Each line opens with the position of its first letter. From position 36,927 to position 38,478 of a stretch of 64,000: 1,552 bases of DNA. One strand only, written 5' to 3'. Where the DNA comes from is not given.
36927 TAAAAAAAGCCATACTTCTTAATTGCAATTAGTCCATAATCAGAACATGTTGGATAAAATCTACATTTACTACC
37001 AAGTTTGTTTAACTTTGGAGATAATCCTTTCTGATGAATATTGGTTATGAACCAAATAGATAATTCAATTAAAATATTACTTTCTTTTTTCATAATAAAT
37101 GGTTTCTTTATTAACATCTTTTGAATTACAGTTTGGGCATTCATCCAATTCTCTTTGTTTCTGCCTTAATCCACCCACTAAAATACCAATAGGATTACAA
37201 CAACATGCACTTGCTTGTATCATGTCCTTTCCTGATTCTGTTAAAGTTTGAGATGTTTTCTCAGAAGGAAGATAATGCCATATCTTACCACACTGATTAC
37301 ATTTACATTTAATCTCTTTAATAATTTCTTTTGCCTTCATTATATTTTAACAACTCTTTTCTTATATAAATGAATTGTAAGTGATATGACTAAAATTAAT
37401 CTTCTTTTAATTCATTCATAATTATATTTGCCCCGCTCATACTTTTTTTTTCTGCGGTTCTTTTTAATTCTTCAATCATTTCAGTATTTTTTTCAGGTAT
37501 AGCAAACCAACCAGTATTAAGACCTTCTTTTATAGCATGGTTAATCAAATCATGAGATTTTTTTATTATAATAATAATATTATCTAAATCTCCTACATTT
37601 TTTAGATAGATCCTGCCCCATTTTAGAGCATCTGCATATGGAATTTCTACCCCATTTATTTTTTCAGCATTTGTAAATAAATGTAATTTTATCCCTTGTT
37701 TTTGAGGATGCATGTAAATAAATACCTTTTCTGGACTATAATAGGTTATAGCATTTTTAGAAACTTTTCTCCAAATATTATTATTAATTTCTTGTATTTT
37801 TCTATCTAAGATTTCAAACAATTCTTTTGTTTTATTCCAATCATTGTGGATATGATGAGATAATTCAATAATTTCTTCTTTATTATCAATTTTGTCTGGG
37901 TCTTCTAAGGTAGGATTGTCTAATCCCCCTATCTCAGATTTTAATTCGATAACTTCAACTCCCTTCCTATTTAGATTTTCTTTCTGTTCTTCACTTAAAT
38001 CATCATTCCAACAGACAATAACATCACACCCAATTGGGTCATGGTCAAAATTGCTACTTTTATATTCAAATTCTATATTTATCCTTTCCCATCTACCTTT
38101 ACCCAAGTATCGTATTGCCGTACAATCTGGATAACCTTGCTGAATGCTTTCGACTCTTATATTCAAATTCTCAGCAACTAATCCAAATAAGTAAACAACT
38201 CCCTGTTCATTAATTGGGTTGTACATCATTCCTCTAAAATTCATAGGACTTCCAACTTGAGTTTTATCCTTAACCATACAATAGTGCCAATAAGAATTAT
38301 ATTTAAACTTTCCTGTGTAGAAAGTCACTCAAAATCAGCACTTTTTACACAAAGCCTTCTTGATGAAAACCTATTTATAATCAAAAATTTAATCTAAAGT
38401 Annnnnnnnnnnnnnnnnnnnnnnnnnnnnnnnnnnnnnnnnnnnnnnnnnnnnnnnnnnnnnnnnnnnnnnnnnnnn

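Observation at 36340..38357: A 2-kb cassette with TIRs, a target-site-duplication-like repeat and subterminal 12-mers but no recognisable transposase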

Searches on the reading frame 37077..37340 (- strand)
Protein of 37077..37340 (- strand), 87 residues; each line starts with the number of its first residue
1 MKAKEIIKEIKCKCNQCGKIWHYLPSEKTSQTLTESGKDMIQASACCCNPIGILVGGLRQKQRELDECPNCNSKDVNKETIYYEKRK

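Call 6: search_protein_families(library=pfam, proteins=[window:37077-37340:-], max_evalue=0.1)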
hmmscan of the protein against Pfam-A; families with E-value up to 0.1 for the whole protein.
window:37077-37340:- (87 aa): 3 families
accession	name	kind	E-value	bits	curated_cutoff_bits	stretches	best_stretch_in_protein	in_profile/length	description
PF09723.15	Zn_ribbon_8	-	0.026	14.9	34.4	0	63-78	24-39/41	Zinc ribbon domain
PF24029.1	DUF7340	-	0.034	14.4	27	0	7-22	34-49/62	Domain of unknown function (DUF7340)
PF12376.13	DUF3654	-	0.06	14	25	1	2-33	35-66/138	Protein of unknown function (DUF3654)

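Call 7: search_protein_families(library=ncbifam, proteins=[window:37077-37340:-], max_evalue=0.1)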
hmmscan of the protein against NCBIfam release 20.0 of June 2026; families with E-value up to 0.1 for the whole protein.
window:37077-37340:- (87 aa): 4 families
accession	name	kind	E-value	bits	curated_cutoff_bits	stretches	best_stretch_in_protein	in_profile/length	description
NF003008.0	PRK03824.1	equivalog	0.0085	16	125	0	6-38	65-94/135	hydrogenase nickel incorporation protein HypA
NF003058.0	PRK03976.1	equivalog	0.01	15.7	87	0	58-79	29-50/91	50S ribosomal protein L37ae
TIGR02159.1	PA_CoA_Oxy4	equivalog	0.022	15.1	108.15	1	6-81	48-121/146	1,2-phenylacetyl-CoA epoxidase subunit PaaD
TIGR03831.1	YgiT_finger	domain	0.025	14.8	20.2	0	6-21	26-42/46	YgiT-type zinc finger protein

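Call 8: search_protein_families(library=phrogs, proteins=[window:37077-37340:-], max_evalue=0.1)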
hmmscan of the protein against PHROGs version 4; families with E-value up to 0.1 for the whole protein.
window:37077-37340:- (87 aa): 1 family
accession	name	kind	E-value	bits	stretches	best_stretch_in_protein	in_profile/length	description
phrog_29906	-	unknown function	0.09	14.1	0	12-40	6-34/66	-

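Call 47: search_protein_families(library=padloc, proteins=[window:37077-37340:-], max_evalue=0.01)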
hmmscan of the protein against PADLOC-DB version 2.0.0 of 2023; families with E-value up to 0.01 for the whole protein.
window:37077-37340:- (87 aa): 0 families

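Call 95: find_homologous_proteins(query=window:37077-37340:-, max_evalue=0.001)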
Query window:37077-37340:- (87 aa): 11 proteins with E <= 0.001 among 11 candidates.
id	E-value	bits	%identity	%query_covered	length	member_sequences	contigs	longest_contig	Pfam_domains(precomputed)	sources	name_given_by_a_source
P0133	7.9e-53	194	100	100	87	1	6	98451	-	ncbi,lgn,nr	ncbi:hypothetical protein HYX15_02385 [Candidatus Woesearchaeota archaeon]|nr:hypothetical protein [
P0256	7.9e-36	139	69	99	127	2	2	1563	-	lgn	-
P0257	2.3e-34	135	66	99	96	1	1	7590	-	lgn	-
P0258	1.3e-33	132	67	100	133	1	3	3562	-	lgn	-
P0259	4.9e-32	127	66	91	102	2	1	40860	-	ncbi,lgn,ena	-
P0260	6.3e-32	127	68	92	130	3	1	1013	-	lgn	-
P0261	1.5e-27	113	60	95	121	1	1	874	-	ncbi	-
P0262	1.9e-17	81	46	93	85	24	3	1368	-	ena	-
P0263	7.3e-17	79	46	92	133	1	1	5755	-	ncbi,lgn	-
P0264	2.6e-16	77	47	93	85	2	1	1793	-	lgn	-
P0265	3.8e-11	61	40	99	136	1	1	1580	-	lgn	-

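Call 96: find_encoding_contigs(protein=P0259, flank=5000, max_places=3)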
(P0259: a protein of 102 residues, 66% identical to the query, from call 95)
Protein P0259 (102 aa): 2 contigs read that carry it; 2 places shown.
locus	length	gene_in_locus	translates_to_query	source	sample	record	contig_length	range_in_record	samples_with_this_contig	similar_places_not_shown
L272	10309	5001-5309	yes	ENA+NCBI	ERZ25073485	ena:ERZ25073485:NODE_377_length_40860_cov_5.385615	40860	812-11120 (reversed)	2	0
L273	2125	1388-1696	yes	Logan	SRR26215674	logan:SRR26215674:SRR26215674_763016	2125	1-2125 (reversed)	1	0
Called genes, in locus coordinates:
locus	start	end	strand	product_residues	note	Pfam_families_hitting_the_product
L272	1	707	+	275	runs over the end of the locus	-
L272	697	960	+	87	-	PF01381:HTH_3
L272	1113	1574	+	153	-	-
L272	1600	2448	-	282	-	-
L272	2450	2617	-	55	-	-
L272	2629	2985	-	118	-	PF21781:DUF6876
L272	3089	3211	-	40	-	-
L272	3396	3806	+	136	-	-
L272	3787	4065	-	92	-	-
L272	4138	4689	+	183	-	PF11611:DUF4352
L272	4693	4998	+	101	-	PF14018:DUF4234 (weak)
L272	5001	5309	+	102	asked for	-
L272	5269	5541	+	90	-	PF01809:YidD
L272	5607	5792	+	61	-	PF07106:WHD_TBPIP (weak)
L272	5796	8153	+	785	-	PF02384:N6_Mtase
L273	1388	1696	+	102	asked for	-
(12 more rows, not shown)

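Call 97: find_encoding_contigs(protein=P0257, flank=5000, max_places=3)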
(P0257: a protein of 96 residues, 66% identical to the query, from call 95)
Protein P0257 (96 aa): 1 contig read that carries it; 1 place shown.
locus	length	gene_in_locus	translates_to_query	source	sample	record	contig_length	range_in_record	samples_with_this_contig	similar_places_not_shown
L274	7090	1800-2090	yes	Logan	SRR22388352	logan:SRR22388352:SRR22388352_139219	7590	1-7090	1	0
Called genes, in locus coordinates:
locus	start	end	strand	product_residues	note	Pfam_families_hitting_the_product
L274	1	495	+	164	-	?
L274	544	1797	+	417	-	-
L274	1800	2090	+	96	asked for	-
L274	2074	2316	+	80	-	PF01809:YidD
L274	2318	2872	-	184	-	-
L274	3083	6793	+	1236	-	PF02359:CDC48_N, PF00004:AAA, PF14890:Intein_splicing, PF14528:LAGLIDADG_3, PF00004:AAA, PF17862:AAA_lid_3, PF00004:AAA, PF17862:AAA_lid_3, +20 more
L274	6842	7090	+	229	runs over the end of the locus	PF00106:adh_short, PF08659:KR, PF13561:adh_short_C2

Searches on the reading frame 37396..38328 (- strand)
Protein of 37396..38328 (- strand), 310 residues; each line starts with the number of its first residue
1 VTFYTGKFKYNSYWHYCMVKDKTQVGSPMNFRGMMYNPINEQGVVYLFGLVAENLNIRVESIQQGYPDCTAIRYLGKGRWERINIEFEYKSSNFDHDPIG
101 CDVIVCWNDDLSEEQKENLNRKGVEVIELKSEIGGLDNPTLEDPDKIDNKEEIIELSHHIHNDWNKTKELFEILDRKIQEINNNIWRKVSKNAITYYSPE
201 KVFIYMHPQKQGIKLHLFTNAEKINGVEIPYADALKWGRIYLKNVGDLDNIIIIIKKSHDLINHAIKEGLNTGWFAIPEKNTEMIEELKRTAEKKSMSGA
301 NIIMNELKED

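Call 6: search_protein_families(library=pfam, proteins=[window:37396-38328:-], max_evalue=0.1)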
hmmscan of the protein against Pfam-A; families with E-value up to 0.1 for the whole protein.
window:37396-38328:- (310 aa): 3 families
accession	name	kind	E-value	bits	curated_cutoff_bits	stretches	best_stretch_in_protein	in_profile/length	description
PF18899.5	DUF5655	-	0.00022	21.7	24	1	166-224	11-67/109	Domain of unknown function (DUF5655)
PF22766.2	ZW10_C2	-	0.033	14.8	27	1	108-188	48-117/152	ZW10 C-terminal helical domain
PF16064.11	DUF4806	-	0.055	14.2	25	0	147-197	9-62/90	Domain of unknown function (DUF4806)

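Call 7: search_protein_families(library=ncbifam, proteins=[window:37396-38328:-], max_evalue=0.1)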
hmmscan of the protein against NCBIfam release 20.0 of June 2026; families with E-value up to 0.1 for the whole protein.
window:37396-38328:- (310 aa): 0 families

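Call 8: search_protein_families(library=phrogs, proteins=[window:37396-38328:-], max_evalue=0.1)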
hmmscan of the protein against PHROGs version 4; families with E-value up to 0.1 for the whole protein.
window:37396-38328:- (310 aa): 3 families
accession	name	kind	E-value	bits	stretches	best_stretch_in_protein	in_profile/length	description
phrog_33371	-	unknown function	0.0024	18.9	1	82-147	10-72/88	-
phrog_20708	-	unknown function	0.058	14.5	0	30-66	61-97/117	-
phrog_17241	-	unknown function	0.069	14.8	0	107-163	12-69/96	-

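Call 12: find_homologous_proteins(query=window:37396-38328:-)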
Query window:37396-38328:- (310 aa): 434 proteins with E <= 0.001 among 1375 candidates; the best 120 are listed.
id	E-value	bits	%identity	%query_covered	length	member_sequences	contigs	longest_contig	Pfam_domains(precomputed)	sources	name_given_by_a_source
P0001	6.7e-195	665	100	95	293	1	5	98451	-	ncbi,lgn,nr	ncbi:hypothetical protein HYX15_02390 [Candidatus Woesearchaeota archaeon]|nr:hypothetical protein [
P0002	2.4e-153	528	80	92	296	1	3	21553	PF18899.6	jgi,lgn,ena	-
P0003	8.2e-150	516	76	95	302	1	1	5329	-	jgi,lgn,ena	-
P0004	1.6e-149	516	78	95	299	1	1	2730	-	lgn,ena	-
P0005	7.9e-139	480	77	85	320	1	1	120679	-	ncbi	-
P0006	9.1e-124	431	68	85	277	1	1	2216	PF18899.6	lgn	-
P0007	6.8e-97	343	59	85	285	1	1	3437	PF18899.6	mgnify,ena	mgnify:CR=1 FL=1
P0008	3.0e-92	327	57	84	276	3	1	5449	PF18899.6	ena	-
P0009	2.8e-91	324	57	83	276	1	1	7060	PF18899.6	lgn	-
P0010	2.0e-90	321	56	85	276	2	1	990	PF18899.6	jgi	-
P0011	2.9e-90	321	56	85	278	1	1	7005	PF18899.6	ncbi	-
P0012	9.9e-89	316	55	87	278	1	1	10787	-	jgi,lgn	jgi:hypothetical protein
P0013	4.0e-88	314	54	85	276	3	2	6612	-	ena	-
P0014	9.9e-86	306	56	84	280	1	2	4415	-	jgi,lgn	jgi:predicted transport protein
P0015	4.1e-85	304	54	85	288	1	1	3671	-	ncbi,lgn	-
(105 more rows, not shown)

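Call 14: find_encoding_contigs(protein=P0001, flank=6000, max_places=6)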
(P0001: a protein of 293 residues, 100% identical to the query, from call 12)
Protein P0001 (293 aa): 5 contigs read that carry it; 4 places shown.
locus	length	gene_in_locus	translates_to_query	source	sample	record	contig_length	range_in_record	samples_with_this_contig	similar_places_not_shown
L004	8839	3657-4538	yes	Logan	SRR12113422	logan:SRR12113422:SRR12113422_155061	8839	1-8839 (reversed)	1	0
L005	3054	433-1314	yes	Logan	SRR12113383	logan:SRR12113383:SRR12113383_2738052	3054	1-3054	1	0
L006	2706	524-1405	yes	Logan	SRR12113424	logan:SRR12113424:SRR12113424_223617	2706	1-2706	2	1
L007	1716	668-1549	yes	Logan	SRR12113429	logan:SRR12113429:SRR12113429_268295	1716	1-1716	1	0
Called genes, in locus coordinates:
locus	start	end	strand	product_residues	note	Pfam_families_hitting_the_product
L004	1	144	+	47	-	?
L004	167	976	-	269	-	-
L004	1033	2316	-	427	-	PF02844:GARS_N, PF01071:GARS_A, PF02786:CPSase_L_D2 (weak), PF02843:GARS_C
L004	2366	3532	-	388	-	PF00155:Aminotran_1_2, PF00266:Aminotran_5 (weak), PF01041:DegT_DnrJ_EryC1 (weak)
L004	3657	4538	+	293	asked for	-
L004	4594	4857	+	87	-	-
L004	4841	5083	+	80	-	PF01809:YidD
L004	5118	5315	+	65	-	-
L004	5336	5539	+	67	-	-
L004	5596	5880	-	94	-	-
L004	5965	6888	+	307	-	PF00696:AA_kinase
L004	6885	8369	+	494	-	PF02074:Peptidase_M32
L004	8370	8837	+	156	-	?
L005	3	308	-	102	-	?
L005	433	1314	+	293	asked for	-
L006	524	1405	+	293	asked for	-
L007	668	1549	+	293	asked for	-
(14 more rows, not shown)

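Call 15: find_encoding_contigs(protein=P0002, flank=6000, max_places=4)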
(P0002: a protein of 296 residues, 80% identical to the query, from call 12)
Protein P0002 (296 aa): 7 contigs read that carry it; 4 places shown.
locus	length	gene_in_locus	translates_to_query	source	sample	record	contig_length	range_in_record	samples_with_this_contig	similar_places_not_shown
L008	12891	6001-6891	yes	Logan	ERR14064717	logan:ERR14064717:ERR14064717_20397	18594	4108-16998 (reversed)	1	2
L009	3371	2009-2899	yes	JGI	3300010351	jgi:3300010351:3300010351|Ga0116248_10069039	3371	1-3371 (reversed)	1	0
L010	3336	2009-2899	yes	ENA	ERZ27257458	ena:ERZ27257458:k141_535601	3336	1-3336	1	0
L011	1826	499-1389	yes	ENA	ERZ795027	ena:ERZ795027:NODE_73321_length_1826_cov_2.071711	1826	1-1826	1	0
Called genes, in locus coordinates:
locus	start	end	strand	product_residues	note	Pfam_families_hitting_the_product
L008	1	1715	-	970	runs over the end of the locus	PF04313:HSDR_N, PF00270:DEAD, PF04851:ResIII, PF18766:SWI2_SNF2, PF22679:T1R_D3-like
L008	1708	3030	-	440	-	PF01420:Methylase_S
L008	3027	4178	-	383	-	PF04473:DUF553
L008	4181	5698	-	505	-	PF12161:HsdM_N, PF02384:N6_Mtase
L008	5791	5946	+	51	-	-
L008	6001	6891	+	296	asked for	PF18899:DUF5655 (faint)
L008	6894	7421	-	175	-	-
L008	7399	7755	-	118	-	PF26457:DUF8136 (weak)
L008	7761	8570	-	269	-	-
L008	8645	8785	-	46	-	-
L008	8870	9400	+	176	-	-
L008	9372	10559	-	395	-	PF00589:Phage_integrase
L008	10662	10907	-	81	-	-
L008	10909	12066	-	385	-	PF01420:Methylase_S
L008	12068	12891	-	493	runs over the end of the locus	PF12161:HsdM_N, PF02384:N6_Mtase, PF01170:UPF0020, PF07669:Eco57I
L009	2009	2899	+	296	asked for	PF18899:DUF5655 (faint)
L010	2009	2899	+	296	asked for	PF18899:DUF5655 (faint)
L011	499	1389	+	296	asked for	PF18899:DUF5655 (faint)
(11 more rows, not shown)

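Call 16: find_encoding_contigs(protein=P0005, flank=6000, max_places=4)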
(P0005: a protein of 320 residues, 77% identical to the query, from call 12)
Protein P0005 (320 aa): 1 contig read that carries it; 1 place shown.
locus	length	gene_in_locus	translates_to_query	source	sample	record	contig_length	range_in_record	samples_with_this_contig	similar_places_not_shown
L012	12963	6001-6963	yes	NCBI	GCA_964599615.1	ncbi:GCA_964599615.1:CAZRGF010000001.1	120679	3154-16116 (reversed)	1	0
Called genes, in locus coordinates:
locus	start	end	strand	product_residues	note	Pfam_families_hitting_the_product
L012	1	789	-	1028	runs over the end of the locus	PF04313:HSDR_N, PF04851:ResIII, PF18766:SWI2_SNF2, PF22679:T1R_D3-like, PF11867:T1RH-like_C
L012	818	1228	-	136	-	-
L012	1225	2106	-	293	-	-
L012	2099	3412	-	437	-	PF01420:Methylase_S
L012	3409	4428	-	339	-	PF16289:PIN_12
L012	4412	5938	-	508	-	PF12161:HsdM_N, PF02384:N6_Mtase, PF05175:MTS (weak)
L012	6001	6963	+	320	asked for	-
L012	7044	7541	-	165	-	-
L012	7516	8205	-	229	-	PF12705:PDDEXK_1 (weak)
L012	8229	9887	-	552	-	PF13392:HNH_3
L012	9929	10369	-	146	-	-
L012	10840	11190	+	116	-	PF13828:DUF4190 (weak)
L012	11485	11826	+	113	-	-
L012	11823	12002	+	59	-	-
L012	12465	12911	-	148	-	PF00583:Acetyltransf_1, PF13673:Acetyltransf_10 (weak), PF13508:Acetyltransf_7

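Call 47: search_protein_families(library=padloc, proteins=[window:37396-38277:-], max_evalue=0.01)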
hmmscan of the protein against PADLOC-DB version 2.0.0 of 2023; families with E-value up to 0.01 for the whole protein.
window:37396-38277:- (293 aa): 2 families
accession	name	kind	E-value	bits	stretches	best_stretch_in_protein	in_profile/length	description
PDLC04945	PDC-S18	-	1.1e-06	26.2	1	131-220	183-272/302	-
PDLC04946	PDC-S18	-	0.0045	14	1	132-231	202-309/365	-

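Call 66: search_solved_structures(query=A1, max_evalue=1)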
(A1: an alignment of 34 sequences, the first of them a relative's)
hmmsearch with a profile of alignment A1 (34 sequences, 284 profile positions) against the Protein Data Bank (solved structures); distinct sequences matched with E-value up to 1: 1.
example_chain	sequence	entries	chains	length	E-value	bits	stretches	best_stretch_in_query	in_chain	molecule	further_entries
9vj8_A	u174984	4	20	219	0.11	14.8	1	136-196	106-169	Type II-A CRISPR-associated protein Csn2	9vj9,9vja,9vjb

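Call 74: predict_structure(alignment_id=A1)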
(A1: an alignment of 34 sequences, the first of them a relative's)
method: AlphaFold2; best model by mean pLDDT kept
length: 293 residues; sequences in the alignment: 34
mean_pLDDT: 83.1   pTM: 0.54
mean pLDDT of the five models: 83.1, 82.2, 79.2, 75.5, 75.0
residues with pLDDT >= 90: 144; 70-90: 94; 50-70: 28; < 50: 27
segments of 3 or more residues with pLDDT < 50: 1-8, 10-12, 129-133, 283-289, 291-293
pLDDT, mean of each block of 10 residues (from residue 1): 43 54 83 85 83 84 88 90 90 93 93 76 54 67 94 97 94 92 90 97 95 91 96 97 95 87 84 82 47 45
secondary structure, 60 per line:
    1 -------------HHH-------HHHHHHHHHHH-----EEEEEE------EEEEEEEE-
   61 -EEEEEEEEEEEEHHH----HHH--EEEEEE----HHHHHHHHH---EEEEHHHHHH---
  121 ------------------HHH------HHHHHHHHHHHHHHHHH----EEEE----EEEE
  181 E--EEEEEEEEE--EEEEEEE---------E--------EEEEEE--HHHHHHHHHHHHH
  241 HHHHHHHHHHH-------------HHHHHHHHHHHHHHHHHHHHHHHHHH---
elements in order: H24-34 E40-45 E52-59 E62-73 E86-91 H96-104 E108-111 H112-117 H148-164 E169-172 E177-181 E184-192 E195-201 E220-225 H228-251 H265-290

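Call 77: fold_search(model_id=the predicted structure, library=pdb)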
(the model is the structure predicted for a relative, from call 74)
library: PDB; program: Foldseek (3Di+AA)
matches with E <= 10: 283; with E <= 0.001: 0
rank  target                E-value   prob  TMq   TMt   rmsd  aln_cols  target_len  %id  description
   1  2fki_MODEL_1_A        1.4e-02  0.98  0.23  0.51  10.9       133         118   14  NMR Structure of Protein yjbR from Escherichia coli; Northeast Structural Genomics Consortium Target ER226 (released 2006-02-28)
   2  2oc6_A                8.4e-02  0.96  0.26  0.53   4.1       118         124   13  Crystal structure of a protein from the duf1801 family (ydhg, bsu05750) from bacillus subtilis at 1.75 A resolution (released 2007-01-16)
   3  9t2w_B                8.9e-02  0.85  0.25  0.51   5.0       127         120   15  YdhG-like domain-containing protein (Frataxin) from Listeria monocytogenes (released 2025-11-19)
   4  2kl4_MODEL_1_A        1.2e-01  0.80  0.22  0.46   5.6       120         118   15  NMR structure of the protein NB7804A (released 2009-07-14)
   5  9t2w_A                1.3e-01  0.82  0.26  0.52   4.7       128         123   17  YdhG-like domain-containing protein (Frataxin) from Listeria monocytogenes (released 2025-11-19)
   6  4x7r_A                2.3e-01  0.20  0.12  0.08  19.6       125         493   10  Crystal structure of S. aureus TarM G117R mutant in complex with Fondaparinux, alpha-GlcNAc-glycerol and UDP (released 2015-02-25)
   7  4wac                  2.3e-01  0.16  0.12  0.08  19.2       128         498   12  Crystal Structure of TarM (released 2015-02-25)
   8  5wlw_A                3.3e-01  0.30  0.22  0.17   5.9       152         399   10  Crystal Structure of the Human Mitochondrial Cysteine Desulfurase with active Cysteine Loop within ISCU1 active site,  (released 2017-11-15)
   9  2od0_A                3.9e-01  0.66  0.22  0.52   4.7       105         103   15  The crystal structure of gene product VP1028 from Vibrio parahaemolyticus (released 2007-01-23)
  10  6ybb_E                3.9e-01  0.05  0.11  0.11  20.6       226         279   11  Crystal structure of a native BcsE (217-523) - BcsR-BcsQ (R156E mutant) complex with c-di-GMP and ATP bound (released 2021-02-24)
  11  7qd7                  4.4e-01  0.13  0.12  0.08  18.8       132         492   11  TarM(Se)_G117R (released 2023-05-10)
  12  8qoz_A                5.6e-01  0.03  0.13  0.03  20.9       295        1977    9  Cryo-EM Structure of Pre-B+5'ss+ATPgammaS Complex (core part) (released 2024-05-22)
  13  8r09_A                5.6e-01  0.03  0.13  0.03  20.9       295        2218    9  Cryo-EM structure of the cross-exon pre-B+5'ss+ATPgammaS complex (released 2024-05-22)
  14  7lld_A                6.0e-01  0.18  0.19  0.14  10.7       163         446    7  Crystal structure of GenB4 in complex with external aldimine of PLP-sisomicin (released 2021-09-22)
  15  7qh9_DDD              6.0e-01  0.12  0.14  0.08  22.7       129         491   12  TarM(Se)_G117R-4RboP (released 2023-05-10)
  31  4zyv                  1.4e+00  0.02  0.10  0.14  21.7       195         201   12  Human GAR transformylase in complex with GAR and N-({5-[(2-amino-4-oxo-4,7-dihydro-3H-pyrrolo[2,3-d]pyrimidin-6-yl)butyl (released 2016-04-20)
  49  5cnx_A                1.9e+00  0.03  0.13  0.11  16.9       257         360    7  Crystal structure of Xaa-Pro aminopeptidase from Escherichia coli K12 (released 2016-07-20)
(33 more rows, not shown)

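Call 78: search_protein_families(library=pfam, alignment_id=A1, max_evalue=0.01)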
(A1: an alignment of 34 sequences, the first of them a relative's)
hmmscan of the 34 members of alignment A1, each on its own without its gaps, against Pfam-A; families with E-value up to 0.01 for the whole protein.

A. member 1, P0001 (293 aa): 1 family
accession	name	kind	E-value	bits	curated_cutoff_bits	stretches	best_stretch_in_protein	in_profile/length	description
PF18899.5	DUF5655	-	0.0002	21.8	24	1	149-207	11-67/109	Domain of unknown function (DUF5655)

B. families by the number of members that match (of 34 scanned): 6 families
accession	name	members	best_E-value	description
PF18899.5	DUF5655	34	8.6e-09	Domain of unknown function (DUF5655)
PF22014.2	DUF6932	2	0.0018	Family of unknown function (DUF6932)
PF12746.13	GNAT_acetyltran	1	0.0015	GNAT acetyltransferase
PF00684.25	DnaJ_CXXCXGXG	1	0.0034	DnaJ central domain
PF16155.11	PnbB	1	0.0045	4-hydroxylaminobenzoate lyase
PF15617.12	C-C_Bond_Lyase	1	0.0096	C-C_Bond_Lyase of the TIM-Barrel fold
